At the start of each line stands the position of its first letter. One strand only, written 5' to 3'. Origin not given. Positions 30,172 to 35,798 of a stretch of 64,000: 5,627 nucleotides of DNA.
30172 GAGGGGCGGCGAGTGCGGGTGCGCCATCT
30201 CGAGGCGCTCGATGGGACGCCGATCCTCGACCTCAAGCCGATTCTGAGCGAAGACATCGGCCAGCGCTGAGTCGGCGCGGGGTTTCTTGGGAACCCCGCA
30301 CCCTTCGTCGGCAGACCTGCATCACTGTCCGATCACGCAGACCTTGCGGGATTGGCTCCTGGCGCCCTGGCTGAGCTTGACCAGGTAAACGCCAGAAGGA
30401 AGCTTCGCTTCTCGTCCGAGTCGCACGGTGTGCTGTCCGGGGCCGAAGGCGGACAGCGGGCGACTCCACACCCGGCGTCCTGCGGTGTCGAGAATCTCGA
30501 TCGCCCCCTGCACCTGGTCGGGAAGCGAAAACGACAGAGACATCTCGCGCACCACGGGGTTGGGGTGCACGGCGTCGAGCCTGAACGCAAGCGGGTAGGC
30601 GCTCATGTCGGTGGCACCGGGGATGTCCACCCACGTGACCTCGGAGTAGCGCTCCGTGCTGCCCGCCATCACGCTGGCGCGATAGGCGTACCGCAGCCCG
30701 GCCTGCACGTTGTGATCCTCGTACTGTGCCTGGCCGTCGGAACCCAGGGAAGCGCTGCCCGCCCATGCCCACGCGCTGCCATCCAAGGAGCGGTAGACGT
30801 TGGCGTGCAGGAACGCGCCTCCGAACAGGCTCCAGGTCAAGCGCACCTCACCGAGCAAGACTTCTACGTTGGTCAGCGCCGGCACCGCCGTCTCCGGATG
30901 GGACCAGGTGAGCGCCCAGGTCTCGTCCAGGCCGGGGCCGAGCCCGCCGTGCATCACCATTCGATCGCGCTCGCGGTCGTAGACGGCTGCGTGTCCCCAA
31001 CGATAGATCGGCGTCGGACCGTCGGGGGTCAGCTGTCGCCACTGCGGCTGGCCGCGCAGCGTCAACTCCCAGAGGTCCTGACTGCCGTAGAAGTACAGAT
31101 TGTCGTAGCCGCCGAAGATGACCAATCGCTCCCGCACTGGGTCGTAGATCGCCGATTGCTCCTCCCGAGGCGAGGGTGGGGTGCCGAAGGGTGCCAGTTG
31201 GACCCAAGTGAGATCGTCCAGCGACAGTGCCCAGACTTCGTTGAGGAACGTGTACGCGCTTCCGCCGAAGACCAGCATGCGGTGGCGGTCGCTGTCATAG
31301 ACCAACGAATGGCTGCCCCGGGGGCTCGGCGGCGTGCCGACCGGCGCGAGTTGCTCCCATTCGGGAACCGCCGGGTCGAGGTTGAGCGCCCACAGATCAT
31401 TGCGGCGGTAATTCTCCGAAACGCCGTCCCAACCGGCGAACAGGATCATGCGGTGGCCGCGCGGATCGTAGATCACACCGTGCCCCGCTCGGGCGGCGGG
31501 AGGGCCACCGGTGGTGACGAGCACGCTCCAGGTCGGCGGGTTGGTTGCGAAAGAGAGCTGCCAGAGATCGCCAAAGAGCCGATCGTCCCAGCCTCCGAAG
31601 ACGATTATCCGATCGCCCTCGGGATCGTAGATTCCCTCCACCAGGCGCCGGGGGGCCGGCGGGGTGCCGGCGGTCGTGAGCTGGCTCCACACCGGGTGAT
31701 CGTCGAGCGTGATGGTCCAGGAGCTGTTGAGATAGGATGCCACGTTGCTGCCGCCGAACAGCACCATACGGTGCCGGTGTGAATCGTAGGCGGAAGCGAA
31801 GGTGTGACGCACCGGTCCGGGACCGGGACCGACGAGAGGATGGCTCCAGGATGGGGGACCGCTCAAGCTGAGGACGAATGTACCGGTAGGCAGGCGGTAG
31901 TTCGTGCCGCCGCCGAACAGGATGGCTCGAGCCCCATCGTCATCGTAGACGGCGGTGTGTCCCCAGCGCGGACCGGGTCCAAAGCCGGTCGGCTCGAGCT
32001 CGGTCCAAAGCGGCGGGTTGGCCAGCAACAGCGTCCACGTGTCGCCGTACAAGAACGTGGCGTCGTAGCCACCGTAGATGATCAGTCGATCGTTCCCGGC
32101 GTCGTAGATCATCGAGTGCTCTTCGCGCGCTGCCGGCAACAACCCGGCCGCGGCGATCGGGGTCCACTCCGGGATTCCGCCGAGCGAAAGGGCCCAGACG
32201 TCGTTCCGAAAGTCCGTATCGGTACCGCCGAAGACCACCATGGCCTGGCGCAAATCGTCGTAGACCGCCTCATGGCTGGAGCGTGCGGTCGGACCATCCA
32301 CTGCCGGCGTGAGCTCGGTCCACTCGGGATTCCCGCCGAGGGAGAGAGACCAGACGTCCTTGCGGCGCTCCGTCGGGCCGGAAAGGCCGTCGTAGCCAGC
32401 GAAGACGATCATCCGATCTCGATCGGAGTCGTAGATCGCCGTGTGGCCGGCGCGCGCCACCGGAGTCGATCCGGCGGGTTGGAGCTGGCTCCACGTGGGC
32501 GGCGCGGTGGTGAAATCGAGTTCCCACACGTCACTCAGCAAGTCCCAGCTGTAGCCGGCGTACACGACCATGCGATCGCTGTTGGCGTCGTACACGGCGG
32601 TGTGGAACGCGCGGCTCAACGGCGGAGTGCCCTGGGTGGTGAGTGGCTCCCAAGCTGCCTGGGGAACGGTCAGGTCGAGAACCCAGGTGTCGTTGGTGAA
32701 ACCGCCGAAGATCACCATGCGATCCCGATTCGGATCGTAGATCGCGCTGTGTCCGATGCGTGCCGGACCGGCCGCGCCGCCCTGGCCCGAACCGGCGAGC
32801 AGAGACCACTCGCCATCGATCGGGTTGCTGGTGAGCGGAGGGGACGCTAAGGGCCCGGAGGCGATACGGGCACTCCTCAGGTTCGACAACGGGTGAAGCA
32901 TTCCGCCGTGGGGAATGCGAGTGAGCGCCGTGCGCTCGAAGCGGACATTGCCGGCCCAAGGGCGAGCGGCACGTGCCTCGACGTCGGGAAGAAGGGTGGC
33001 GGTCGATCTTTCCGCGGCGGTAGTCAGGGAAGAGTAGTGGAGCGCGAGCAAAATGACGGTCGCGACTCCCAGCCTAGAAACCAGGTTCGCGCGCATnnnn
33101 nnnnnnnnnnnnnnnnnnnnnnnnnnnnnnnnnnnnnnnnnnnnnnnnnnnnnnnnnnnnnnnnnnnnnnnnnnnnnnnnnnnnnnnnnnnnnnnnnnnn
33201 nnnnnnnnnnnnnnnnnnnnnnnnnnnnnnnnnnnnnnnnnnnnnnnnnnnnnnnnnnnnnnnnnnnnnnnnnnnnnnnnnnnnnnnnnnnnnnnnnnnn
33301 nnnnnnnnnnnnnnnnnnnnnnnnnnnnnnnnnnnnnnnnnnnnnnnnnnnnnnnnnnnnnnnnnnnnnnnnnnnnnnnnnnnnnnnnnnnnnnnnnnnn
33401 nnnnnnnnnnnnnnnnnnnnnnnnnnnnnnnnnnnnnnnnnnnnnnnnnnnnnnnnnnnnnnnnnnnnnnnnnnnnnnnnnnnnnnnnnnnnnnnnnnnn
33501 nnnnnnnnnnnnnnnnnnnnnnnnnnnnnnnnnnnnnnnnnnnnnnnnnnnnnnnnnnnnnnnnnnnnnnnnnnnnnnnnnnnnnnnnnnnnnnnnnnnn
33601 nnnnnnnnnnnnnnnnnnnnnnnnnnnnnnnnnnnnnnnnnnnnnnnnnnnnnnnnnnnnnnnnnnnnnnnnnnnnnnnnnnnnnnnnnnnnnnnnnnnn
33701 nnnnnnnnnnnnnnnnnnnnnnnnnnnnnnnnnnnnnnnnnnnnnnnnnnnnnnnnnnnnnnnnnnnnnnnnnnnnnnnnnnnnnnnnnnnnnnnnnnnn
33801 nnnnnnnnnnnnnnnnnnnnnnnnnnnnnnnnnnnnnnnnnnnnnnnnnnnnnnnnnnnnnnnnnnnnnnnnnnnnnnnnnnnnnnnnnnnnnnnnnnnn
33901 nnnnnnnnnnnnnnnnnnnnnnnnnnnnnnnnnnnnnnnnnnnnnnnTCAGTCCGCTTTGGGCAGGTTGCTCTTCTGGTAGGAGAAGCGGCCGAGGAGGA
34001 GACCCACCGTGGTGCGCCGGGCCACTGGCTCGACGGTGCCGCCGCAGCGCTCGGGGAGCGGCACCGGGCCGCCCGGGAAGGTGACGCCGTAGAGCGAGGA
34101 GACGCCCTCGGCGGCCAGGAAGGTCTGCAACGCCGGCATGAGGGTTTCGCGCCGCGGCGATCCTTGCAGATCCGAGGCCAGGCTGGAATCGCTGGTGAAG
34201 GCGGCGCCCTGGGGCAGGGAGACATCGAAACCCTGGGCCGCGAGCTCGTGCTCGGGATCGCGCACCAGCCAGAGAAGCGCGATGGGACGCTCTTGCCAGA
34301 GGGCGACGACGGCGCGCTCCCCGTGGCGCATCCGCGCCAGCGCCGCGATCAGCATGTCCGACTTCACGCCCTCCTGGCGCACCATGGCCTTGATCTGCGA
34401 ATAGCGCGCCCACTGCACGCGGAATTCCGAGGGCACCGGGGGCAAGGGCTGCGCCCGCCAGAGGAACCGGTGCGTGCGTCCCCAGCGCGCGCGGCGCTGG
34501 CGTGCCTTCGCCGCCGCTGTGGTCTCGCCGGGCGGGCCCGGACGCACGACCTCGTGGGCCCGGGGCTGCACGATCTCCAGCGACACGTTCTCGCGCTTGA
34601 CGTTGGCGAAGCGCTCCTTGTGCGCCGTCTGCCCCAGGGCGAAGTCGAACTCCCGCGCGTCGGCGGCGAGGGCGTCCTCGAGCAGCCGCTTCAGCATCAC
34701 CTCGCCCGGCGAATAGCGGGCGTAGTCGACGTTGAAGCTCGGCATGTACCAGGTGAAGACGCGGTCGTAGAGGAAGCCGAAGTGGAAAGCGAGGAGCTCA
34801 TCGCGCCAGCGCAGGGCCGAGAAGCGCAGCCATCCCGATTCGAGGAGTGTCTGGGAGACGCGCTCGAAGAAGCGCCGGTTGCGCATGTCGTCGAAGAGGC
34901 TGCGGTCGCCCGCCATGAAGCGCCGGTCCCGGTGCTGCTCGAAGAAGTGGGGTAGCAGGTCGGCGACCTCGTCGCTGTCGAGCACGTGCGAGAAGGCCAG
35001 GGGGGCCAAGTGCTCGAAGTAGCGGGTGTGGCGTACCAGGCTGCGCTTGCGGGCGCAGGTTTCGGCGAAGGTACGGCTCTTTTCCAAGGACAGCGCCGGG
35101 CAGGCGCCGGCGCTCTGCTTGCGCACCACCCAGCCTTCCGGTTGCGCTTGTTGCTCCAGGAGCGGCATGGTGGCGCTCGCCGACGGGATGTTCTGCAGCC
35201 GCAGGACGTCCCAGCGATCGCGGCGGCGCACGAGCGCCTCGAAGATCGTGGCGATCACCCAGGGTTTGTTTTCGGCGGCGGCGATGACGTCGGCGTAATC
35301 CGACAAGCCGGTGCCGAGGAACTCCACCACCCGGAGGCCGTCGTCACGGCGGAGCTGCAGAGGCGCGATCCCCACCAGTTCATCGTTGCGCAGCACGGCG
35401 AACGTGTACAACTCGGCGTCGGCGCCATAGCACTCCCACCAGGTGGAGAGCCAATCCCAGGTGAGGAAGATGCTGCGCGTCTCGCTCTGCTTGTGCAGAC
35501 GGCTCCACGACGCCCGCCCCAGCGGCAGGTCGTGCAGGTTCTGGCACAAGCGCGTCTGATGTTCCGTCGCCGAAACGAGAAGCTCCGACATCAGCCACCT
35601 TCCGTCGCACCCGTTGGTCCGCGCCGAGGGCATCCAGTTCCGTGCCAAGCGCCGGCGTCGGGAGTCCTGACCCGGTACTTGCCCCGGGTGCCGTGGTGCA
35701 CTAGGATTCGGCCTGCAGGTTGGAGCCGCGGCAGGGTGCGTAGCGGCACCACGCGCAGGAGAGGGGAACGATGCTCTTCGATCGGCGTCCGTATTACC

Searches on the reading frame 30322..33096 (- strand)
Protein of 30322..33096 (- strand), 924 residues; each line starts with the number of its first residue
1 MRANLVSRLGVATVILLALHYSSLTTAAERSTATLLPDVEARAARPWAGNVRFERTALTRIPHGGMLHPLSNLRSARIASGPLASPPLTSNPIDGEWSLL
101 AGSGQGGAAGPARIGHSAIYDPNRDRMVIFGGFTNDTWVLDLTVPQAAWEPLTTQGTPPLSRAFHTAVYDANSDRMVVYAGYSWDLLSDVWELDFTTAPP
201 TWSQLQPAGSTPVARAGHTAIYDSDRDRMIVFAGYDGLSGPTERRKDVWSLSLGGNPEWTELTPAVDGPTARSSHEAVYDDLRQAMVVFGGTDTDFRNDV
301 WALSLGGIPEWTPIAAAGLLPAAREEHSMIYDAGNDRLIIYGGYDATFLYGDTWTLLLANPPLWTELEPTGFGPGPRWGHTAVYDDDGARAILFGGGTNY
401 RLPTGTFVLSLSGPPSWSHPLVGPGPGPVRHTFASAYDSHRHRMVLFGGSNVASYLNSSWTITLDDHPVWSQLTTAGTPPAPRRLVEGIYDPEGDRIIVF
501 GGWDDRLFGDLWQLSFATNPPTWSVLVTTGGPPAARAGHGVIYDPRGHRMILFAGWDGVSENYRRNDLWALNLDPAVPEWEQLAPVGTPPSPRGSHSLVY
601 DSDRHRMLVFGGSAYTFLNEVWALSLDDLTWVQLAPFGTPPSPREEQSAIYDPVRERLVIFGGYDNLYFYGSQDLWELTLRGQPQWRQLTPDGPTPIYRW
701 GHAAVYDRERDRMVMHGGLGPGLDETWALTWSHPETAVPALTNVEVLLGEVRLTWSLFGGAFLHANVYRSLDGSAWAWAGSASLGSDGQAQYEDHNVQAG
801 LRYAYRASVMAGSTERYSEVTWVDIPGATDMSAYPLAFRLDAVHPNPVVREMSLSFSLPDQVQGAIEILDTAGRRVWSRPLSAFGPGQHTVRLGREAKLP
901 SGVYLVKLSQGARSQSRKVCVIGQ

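Call 38: search_protein_families(library=pfam, proteins=[window:30322-33096:-], max_evalue=0.001)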
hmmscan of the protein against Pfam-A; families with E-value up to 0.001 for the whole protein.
window:30322-33096:- (924 aa): 8 families
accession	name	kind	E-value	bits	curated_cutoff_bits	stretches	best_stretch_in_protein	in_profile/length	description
PF24681.1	Kelch_KLHDC2_KLHL20_DRC7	-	5.7e-110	366.3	50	4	518-718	33-221/221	KLHDC2/KLHL20/DRC7 Kelch-repeats domain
PF13415.12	Kelch_3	-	1.6e-65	216.6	22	6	494-544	1-48/48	Galactose oxidase, central domain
PF24981.1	Beta-prop_ATRN-LZTR1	-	1.7e-65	221.6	50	4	567-719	16-168/289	Attractin/LZTR1 beta-propeller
PF13854.13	Kelch_HCF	-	1.9e-44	152.8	113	5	133-236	154-259/345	Host cell factor, Kelch-repeats domain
PF13418.12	Kelch_4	-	2.1e-44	149.6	21.6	2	162-208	2-47/49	Galactose oxidase, central domain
PF01344.31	Kelch_1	-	1.6e-13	50.3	20.1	0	605-637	12-45/46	Kelch motif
PF13964.12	Kelch_6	-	9.6e-12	44.9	25.3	0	595-640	4-49/50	Kelch motif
PF18962.6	Por_Secre_tail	-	2.3e-05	25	27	1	843-921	1-75/75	Secretion system C-terminal sorting domain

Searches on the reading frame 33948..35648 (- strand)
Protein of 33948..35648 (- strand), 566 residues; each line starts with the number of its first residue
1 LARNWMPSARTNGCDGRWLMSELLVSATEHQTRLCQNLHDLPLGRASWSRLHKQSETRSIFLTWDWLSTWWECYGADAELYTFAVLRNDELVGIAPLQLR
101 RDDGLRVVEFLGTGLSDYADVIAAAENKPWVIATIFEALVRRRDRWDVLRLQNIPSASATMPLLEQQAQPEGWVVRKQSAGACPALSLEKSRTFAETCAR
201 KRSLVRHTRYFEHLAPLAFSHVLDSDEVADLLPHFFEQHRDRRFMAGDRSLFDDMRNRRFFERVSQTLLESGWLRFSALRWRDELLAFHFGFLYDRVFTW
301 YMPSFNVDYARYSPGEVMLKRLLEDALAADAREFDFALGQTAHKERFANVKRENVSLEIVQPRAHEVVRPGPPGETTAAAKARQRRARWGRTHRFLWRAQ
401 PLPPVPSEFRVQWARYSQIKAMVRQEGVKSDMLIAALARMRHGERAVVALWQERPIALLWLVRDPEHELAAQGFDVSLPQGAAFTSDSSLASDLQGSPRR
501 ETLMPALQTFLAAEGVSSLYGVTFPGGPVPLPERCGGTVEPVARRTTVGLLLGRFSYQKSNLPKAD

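Call 38: search_protein_families(library=pfam, proteins=[window:33948-35648:-], max_evalue=0.001)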
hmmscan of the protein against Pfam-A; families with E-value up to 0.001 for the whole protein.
window:33948-35648:- (566 aa): 1 family
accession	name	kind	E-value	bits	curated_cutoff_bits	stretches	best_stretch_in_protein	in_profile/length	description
PF13480.13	Acetyltransf_6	-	3.3e-26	92.6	22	1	200-345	3-143/143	Acetyltransferase (GNAT) domain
